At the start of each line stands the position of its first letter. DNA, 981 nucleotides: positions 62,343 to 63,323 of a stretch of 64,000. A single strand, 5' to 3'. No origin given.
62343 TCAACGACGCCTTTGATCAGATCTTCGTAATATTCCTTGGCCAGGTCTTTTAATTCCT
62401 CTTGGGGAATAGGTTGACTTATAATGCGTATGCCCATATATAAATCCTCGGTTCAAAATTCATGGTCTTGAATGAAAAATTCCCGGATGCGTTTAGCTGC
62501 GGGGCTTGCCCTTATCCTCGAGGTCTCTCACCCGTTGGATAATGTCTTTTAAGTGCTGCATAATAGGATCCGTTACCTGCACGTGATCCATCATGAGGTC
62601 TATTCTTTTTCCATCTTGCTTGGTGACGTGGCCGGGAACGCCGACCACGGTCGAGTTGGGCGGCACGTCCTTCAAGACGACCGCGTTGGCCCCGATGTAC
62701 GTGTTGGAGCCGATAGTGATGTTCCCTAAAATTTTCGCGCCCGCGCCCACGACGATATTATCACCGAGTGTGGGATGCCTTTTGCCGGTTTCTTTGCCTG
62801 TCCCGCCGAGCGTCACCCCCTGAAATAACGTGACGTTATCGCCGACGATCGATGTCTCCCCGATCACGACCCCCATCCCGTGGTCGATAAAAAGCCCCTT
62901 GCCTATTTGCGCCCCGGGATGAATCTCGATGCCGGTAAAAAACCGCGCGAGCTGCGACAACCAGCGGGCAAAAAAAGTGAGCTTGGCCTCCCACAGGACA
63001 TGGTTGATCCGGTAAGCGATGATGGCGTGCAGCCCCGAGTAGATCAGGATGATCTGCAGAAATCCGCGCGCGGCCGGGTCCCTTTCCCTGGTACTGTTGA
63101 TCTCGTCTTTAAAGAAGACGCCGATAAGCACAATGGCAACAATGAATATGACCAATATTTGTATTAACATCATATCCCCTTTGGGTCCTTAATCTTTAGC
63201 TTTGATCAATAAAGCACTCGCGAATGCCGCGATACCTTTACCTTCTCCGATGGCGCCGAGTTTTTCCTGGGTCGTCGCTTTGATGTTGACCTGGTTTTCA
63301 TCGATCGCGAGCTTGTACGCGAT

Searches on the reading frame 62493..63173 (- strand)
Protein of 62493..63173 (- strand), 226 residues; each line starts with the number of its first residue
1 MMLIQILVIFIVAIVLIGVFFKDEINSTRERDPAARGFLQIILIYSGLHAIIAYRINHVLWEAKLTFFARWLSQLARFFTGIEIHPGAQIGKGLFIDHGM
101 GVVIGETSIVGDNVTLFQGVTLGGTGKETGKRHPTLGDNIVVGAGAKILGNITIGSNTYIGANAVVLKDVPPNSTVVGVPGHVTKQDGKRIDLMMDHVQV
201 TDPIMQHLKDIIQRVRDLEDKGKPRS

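Call 90: search_protein_families(library=pfam, proteins=[window:62493-63173:-], max_evalue=0.00001)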
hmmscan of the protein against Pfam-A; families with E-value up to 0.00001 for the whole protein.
window:62493-63173:- (226 aa): 1 family
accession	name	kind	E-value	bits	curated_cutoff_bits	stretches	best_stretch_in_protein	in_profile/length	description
PF00132.30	Hexapep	-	1e-11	44.4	27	1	133-167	1-35/36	Bacterial transferase hexapeptide (six repeats)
